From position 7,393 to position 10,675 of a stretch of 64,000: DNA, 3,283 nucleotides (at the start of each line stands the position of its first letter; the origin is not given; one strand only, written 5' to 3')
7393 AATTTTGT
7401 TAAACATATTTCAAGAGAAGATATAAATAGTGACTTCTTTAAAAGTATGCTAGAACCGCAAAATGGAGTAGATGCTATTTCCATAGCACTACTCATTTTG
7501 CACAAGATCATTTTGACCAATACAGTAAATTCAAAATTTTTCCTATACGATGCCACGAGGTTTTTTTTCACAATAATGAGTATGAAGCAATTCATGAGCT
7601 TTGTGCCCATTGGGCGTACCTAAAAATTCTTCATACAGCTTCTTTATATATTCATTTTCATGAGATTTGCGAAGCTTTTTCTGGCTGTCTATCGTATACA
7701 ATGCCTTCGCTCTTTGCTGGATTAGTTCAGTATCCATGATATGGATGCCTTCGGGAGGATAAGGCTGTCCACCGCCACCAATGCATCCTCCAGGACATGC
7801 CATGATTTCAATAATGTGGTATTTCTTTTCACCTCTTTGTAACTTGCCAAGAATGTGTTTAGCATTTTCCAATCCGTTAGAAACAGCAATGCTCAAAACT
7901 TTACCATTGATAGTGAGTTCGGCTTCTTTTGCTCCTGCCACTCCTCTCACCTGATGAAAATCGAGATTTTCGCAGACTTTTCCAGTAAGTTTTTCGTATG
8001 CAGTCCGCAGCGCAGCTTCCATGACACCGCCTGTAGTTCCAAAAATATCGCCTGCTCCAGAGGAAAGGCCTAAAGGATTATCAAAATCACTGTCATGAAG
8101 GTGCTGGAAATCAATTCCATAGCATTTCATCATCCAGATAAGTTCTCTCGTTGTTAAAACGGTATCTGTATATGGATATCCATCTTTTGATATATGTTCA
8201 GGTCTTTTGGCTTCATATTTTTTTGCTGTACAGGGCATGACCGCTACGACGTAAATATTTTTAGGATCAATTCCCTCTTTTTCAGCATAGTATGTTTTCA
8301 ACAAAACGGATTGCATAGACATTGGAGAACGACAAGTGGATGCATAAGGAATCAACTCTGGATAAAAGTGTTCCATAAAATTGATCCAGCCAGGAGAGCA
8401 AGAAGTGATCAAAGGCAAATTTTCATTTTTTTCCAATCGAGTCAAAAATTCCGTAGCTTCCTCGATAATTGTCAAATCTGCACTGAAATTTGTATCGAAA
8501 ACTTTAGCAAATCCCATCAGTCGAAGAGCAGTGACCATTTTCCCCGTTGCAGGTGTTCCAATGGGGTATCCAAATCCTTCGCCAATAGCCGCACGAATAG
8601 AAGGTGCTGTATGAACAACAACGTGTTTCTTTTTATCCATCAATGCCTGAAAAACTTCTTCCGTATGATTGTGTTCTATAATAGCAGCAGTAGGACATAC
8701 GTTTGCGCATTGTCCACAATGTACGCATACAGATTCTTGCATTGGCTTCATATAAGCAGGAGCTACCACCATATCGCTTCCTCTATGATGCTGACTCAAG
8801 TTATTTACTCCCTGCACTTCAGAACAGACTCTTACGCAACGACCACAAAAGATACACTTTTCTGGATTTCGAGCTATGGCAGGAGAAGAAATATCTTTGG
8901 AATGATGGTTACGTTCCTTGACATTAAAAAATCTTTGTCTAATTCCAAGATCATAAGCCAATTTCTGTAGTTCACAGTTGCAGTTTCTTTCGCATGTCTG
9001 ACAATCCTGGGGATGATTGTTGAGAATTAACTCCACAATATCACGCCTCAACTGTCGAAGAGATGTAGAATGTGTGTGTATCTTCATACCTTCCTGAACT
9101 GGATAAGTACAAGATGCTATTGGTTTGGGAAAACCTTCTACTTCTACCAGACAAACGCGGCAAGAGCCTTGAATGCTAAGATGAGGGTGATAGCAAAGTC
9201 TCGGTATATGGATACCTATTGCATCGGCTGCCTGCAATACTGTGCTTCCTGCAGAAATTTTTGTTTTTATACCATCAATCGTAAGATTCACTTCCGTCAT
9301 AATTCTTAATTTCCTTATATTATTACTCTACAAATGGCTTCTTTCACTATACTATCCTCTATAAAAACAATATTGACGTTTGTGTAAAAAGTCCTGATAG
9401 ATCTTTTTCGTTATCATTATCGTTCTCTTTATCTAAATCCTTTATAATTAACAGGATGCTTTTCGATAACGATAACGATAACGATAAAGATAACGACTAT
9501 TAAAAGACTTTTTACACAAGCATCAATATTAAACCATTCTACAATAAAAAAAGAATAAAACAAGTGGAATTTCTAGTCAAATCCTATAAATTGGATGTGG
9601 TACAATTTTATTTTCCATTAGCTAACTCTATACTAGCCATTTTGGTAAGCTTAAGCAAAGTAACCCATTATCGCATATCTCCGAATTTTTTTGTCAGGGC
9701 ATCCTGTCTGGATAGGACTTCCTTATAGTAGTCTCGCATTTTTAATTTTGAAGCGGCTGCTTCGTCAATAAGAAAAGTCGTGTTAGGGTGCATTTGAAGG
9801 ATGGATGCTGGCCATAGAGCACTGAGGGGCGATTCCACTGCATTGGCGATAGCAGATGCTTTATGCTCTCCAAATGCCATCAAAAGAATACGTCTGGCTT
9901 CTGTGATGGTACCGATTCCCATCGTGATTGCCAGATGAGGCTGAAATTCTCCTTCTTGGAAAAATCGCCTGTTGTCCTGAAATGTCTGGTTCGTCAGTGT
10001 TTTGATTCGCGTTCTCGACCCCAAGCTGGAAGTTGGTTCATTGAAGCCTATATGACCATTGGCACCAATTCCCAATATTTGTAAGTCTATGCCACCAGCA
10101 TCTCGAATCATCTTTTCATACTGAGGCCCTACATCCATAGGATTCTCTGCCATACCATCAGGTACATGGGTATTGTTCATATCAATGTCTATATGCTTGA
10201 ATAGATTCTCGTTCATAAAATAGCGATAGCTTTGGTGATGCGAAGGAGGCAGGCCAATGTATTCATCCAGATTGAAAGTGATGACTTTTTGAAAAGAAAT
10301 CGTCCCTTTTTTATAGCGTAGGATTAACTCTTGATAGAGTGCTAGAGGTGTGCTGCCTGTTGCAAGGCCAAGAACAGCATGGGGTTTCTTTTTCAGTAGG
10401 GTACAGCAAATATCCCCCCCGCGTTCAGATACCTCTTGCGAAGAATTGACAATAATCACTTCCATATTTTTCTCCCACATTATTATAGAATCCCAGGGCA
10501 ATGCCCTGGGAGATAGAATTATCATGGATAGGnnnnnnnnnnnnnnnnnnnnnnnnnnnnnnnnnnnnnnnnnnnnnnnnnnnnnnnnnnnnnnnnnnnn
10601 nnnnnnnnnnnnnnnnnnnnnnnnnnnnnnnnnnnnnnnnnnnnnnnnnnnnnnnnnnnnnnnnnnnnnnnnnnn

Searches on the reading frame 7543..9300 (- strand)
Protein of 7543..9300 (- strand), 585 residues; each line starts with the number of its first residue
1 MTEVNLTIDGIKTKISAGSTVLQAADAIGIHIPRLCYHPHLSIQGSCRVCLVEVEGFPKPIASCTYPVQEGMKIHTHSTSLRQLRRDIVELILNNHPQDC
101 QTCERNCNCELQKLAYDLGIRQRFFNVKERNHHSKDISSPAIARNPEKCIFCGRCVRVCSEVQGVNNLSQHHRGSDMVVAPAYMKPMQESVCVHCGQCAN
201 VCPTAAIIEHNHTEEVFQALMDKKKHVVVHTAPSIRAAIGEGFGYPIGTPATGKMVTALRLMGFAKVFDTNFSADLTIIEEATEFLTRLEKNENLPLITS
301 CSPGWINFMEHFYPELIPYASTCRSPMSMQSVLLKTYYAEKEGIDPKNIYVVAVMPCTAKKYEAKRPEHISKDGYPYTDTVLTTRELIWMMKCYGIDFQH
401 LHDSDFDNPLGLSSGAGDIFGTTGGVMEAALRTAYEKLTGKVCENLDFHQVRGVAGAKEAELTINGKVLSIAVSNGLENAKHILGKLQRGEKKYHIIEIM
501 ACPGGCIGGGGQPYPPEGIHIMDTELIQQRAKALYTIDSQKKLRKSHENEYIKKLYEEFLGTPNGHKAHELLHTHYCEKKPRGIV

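Call 9: search_protein_families(library=pfam, proteins=[window:7543-9300:-], max_evalue=0.001)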
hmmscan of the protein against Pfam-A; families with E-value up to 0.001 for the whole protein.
window:7543-9300:- (585 aa): 14 families
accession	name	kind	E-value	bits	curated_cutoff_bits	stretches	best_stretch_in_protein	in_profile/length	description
PF02906.19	Fe_hyd_lg_C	-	5e-93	311.7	22.1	1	225-510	1-245/245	Iron only hydrogenase large subunit, C-terminal domain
PF02256.22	Fe_hyd_SSU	-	1.3e-26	92.8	24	1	525-578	2-55/56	Iron hydrogenase small subunit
PF13510.11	Fer2_4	-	3.2e-22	78.8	22.8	1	2-78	2-81/82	2Fe-2S iron-sulfur cluster binding domain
PF10588.14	NADH-G_4Fe-4S_3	-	3.3e-16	58.9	27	1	85-122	1-38/40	NADH-ubiquinone oxidoreductase-G iron-sulfur binding region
PF00037.32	Fer4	-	1.3e-08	34.7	21.1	2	189-207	5-23/24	4Fe-4S binding domain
PF12838.12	Fer4_7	-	2.3e-08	34.8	27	1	148-206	1-52/52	4Fe-4S dicluster domain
PF22117.2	Fer4_Nqo3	-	7.8e-08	32.8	27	1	140-207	2-66/67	NADH-quinone oxidoreductase subunit 3, ferredoxin-like domain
PF13187.11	Fer4_9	-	1.4e-07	31.8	27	0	99-161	4-49/52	4Fe-4S dicluster domain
PF00111.32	Fer2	-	1.2e-06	28.8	21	1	7-55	2-48/77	2Fe-2S iron-sulfur cluster binding domain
PF13237.11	Fer4_10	-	2.6e-06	27.7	25.5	0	189-211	6-22/53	4Fe-4S dicluster domain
PF12837.12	Fer4_6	-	1.1e-05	25.5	25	1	188-207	5-24/24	4Fe-4S binding domain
PF14697.11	Fer4_21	-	1.4e-05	25.6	35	1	146-208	5-57/59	4Fe-4S dicluster domain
PF13183.11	Fer4_8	-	4e-05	24.5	27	1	147-204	3-66/68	4Fe-4S dicluster domain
PF13484.11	Fer4_16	-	0.00011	23.3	30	1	192-212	2-21/66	4Fe-4S double cluster binding domain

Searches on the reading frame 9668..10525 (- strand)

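Call 9: search_protein_families(library=pfam, proteins=[window:9668-10525:-], max_evalue=0.001)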
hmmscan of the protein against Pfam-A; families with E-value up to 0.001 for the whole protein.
window:9668-10525:- (285 aa): 1 family
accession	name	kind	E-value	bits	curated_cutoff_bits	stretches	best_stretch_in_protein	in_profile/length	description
PF01182.26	Glucosamine_iso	-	2.6e-20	73.7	27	1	42-246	20-219/225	Glucosamine-6-phosphate isomerases/6-phosphogluconolactonase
